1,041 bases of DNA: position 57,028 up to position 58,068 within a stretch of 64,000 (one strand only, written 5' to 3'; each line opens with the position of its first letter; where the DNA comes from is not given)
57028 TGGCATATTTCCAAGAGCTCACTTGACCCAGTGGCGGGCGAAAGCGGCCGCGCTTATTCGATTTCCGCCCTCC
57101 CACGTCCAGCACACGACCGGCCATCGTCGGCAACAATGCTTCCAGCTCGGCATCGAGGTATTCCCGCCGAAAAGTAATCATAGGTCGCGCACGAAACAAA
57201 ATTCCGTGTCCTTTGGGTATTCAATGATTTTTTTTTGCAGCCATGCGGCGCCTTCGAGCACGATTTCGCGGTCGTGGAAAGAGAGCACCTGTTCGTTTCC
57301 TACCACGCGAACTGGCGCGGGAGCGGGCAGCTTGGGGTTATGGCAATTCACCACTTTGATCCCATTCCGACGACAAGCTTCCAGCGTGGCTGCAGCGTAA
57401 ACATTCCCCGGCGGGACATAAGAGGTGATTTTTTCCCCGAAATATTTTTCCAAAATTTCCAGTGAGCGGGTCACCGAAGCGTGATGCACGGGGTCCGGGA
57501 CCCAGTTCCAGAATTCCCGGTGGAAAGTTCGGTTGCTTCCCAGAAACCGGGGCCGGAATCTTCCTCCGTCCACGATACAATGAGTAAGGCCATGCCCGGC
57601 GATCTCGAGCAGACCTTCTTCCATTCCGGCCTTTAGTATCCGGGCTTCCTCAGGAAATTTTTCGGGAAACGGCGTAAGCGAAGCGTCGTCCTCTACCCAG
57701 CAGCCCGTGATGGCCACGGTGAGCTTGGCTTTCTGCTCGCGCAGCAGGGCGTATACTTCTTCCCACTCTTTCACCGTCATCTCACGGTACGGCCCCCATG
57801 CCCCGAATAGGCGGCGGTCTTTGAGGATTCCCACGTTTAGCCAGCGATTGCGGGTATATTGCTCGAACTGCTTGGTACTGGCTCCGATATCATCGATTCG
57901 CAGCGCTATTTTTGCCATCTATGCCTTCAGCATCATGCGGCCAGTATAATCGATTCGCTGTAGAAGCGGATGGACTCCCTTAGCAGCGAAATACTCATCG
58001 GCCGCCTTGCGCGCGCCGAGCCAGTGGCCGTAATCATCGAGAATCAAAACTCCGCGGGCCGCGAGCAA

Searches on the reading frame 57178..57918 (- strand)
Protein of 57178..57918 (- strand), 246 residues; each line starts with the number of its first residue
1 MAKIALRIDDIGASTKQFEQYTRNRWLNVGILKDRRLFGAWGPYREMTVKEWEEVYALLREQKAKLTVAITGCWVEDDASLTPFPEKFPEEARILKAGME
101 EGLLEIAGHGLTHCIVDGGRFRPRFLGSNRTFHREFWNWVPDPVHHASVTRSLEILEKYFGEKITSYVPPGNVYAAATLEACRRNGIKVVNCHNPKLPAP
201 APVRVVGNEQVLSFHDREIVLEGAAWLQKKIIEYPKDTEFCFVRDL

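Call 9: search_protein_families(library=pfam, proteins=[window:57178-57918:-], max_evalue=0.001)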
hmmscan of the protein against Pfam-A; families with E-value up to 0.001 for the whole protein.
window:57178-57918:- (246 aa): 2 families
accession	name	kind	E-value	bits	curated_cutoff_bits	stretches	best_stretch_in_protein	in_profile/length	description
PF01522.26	Polysacc_deac_1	-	5.5e-09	36.5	23.1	1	51-190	20-124/124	Polysaccharide deacetylase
PF10096.14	DUF2334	-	7.6e-05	22.8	26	1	4-190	2-143/203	Uncharacterized protein conserved in bacteria (DUF2334)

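Call 41: search_protein_families(library=ncbifam, proteins=[window:57178-57918:-], max_evalue=0.00001)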
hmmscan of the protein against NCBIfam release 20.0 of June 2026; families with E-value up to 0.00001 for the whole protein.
window:57178-57918:- (246 aa): 0 families
